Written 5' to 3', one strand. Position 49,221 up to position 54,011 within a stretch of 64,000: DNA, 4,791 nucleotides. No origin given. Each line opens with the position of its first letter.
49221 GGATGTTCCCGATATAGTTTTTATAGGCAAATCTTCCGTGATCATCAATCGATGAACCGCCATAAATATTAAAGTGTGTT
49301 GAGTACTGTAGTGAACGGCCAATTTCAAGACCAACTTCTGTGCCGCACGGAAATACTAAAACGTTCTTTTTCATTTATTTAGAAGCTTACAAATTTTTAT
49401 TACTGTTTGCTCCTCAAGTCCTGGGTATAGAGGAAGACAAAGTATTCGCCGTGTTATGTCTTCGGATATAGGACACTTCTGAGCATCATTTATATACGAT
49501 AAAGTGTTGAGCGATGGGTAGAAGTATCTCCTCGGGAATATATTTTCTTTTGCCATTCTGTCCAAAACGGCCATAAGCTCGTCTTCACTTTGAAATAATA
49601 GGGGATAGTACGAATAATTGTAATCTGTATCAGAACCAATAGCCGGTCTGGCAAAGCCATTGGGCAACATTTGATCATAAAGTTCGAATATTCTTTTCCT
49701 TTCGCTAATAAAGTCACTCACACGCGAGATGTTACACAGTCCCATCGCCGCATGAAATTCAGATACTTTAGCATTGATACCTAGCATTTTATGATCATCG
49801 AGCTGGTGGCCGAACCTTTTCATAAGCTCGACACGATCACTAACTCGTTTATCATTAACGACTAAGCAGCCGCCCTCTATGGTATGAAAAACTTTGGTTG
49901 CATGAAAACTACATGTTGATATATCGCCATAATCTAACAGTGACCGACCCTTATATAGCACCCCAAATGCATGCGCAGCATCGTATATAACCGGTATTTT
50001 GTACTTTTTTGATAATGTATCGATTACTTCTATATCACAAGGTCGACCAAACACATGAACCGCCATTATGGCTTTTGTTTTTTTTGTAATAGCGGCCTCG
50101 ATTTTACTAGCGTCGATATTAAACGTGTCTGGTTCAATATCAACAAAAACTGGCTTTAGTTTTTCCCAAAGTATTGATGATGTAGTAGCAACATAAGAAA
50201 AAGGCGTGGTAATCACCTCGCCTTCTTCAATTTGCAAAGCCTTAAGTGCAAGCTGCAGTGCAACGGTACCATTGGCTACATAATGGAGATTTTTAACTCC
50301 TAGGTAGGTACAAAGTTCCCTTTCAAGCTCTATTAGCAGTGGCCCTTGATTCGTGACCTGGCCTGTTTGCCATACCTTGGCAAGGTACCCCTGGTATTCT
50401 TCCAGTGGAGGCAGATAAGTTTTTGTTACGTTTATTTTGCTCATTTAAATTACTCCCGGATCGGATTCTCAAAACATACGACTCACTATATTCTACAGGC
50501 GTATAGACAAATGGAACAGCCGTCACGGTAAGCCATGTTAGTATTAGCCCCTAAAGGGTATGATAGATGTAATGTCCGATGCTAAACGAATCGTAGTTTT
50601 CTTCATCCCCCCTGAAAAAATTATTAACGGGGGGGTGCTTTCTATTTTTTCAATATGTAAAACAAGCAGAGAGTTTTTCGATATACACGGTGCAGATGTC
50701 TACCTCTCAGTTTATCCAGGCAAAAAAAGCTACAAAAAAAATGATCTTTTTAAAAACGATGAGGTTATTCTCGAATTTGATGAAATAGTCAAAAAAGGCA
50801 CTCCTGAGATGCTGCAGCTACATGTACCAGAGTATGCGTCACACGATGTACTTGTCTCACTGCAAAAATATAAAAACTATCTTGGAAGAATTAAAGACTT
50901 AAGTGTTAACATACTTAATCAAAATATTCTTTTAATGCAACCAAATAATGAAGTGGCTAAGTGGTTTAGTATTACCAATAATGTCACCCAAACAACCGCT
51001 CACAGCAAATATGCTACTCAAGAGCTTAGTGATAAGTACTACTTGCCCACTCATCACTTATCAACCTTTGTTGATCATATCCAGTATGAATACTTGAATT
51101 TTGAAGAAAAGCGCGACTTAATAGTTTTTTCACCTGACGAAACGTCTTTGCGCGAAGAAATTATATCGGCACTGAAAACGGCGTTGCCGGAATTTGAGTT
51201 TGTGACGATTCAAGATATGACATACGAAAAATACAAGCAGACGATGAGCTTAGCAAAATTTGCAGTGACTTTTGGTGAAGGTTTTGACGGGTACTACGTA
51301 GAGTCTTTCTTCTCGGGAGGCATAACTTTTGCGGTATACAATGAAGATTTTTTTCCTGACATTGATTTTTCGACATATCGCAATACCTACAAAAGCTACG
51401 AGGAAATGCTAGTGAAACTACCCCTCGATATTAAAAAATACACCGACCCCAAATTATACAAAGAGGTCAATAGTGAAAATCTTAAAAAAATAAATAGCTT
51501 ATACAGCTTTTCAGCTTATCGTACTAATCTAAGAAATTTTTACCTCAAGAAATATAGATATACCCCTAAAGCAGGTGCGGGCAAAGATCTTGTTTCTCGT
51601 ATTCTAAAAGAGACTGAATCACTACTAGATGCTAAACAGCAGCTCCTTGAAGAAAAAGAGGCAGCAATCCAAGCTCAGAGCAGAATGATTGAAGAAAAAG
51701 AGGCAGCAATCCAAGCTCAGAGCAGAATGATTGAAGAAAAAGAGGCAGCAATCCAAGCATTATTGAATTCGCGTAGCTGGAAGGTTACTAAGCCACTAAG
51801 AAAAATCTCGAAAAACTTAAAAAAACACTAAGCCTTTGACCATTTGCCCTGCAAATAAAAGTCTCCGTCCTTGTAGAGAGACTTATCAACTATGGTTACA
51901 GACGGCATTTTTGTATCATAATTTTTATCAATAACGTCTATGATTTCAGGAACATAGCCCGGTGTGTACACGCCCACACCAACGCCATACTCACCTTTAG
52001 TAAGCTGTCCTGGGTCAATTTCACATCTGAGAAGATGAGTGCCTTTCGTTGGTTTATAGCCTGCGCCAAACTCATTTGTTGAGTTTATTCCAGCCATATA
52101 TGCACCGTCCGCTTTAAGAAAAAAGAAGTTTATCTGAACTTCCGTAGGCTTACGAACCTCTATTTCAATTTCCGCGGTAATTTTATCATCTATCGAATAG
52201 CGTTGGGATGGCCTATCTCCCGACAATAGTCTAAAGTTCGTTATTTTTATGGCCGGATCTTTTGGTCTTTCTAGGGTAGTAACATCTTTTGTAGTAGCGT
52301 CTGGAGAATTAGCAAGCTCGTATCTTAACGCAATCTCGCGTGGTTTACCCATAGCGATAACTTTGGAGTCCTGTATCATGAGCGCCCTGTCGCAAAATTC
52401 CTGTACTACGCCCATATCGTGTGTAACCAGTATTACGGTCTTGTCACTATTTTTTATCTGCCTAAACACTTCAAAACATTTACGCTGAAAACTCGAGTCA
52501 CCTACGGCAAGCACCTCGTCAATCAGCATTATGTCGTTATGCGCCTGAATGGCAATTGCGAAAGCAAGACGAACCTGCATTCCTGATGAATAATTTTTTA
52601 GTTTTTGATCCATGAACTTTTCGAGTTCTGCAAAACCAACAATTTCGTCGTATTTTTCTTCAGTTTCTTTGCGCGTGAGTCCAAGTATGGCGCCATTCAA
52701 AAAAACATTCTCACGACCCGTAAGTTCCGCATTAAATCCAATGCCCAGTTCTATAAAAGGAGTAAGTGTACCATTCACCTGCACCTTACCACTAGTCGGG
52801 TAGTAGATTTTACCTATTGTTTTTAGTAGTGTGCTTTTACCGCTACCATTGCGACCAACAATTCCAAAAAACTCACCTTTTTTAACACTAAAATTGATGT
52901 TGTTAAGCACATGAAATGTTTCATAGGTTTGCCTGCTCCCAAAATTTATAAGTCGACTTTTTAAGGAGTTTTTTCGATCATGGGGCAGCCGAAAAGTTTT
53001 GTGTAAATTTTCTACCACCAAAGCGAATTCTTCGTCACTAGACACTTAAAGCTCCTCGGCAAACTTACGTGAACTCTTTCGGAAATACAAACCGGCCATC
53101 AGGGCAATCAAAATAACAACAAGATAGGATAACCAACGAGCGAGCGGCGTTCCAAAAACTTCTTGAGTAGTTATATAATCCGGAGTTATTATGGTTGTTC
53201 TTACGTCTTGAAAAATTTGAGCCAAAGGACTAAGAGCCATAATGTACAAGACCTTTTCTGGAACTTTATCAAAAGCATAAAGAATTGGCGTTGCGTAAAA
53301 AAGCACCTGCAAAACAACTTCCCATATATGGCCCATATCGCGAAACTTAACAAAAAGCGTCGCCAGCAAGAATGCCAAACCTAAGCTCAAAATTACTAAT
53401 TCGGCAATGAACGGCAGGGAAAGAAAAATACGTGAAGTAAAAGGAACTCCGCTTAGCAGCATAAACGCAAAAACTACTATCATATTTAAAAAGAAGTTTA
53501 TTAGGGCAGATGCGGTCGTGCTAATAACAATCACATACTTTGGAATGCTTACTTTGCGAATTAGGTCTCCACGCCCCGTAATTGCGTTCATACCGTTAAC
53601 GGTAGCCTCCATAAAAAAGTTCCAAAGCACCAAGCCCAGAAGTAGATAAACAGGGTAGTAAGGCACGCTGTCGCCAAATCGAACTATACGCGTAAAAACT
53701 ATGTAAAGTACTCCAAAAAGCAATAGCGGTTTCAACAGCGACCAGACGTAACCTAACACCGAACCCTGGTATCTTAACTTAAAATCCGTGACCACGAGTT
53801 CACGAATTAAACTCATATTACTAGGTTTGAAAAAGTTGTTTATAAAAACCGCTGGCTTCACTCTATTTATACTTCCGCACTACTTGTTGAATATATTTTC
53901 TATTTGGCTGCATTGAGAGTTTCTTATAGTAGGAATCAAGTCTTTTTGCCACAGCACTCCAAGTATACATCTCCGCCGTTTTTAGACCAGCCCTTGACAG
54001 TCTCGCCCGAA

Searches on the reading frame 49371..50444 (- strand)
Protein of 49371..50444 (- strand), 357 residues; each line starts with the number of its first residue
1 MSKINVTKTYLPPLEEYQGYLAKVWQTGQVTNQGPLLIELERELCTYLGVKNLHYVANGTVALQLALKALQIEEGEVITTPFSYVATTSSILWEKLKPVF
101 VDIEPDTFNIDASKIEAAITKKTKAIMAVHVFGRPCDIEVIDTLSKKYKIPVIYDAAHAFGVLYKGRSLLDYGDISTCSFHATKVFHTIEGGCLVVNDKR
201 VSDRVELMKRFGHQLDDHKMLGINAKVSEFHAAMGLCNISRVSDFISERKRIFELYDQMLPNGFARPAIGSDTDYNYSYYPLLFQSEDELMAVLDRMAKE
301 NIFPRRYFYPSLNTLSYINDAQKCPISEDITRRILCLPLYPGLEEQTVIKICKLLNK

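Call 20: search_protein_families(library=pfam, proteins=[window:49371-50444:-], max_evalue=0.001)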
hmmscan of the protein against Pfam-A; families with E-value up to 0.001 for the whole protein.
window:49371-50444:- (357 aa): 4 families
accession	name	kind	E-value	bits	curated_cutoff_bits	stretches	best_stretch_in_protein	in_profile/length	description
PF01041.23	DegT_DnrJ_EryC1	-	1.2e-91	308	19.8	1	16-355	6-359/360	DegT/DnrJ/EryC1/StrS aminotransferase family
PF01212.27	Beta_elim_lyase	-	8.9e-09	35.5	27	1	31-234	28-239/288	Beta-eliminating lyase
PF00155.27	Aminotran_1_2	-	1.3e-07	31.6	19.7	1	36-164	43-194/361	Aminotransferase class I and II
PF01053.26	Cys_Met_Meta_PP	-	4.9e-06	25.8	27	1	39-216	56-234/381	Cys/Met metabolism PLP-dependent enzyme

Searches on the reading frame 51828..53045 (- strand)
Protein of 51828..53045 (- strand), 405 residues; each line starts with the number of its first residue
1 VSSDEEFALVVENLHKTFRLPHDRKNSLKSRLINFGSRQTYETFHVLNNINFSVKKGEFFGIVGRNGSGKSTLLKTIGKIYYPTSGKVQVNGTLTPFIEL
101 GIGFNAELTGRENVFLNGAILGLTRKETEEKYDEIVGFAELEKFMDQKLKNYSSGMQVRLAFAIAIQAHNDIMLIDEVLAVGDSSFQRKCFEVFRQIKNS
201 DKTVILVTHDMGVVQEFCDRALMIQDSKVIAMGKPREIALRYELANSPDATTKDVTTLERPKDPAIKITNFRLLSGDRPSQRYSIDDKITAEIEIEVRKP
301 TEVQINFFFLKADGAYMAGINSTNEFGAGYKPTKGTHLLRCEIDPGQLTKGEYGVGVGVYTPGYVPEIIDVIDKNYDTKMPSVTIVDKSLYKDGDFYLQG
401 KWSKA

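Call 20: search_protein_families(library=pfam, proteins=[window:51828-53045:-], max_evalue=0.001)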
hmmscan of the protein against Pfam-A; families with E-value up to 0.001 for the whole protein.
window:51828-53045:- (405 aa): 4 families
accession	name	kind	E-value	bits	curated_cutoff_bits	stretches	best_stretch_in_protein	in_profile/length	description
PF00005.33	ABC_tran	-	3.2e-22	80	25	1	47-178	1-135/137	ABC transporter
PF13304.12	AAA_21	-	6.7e-07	30.1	27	0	59-77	1-19/304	AAA domain, putative AbiEii toxin, Type IV TA system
PF13555.12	AAA_29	-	4.3e-05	23.6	27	1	43-91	11-55/61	P-loop containing region of AAA domain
PF02463.25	SMC_N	-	0.00067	19.6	40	0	57-77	24-44/220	RecF/RecN/SMC N terminal domain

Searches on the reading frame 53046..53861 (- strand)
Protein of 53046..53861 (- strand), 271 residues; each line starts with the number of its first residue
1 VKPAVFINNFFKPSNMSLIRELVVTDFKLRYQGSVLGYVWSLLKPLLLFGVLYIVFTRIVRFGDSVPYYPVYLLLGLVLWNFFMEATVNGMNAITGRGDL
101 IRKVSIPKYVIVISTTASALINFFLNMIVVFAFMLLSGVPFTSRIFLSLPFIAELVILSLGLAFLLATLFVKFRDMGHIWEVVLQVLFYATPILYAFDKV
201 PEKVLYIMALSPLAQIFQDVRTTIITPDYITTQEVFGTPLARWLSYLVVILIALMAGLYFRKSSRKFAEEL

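Call 20: search_protein_families(library=pfam, proteins=[window:53046-53861:-], max_evalue=0.001)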
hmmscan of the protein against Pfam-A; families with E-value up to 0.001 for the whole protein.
window:53046-53861:- (271 aa): 1 family
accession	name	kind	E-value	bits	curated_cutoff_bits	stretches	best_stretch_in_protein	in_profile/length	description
PF01061.29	ABC2_membrane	-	1.1e-15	58.2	26.9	1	19-222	3-208/211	ABC-2 type transporter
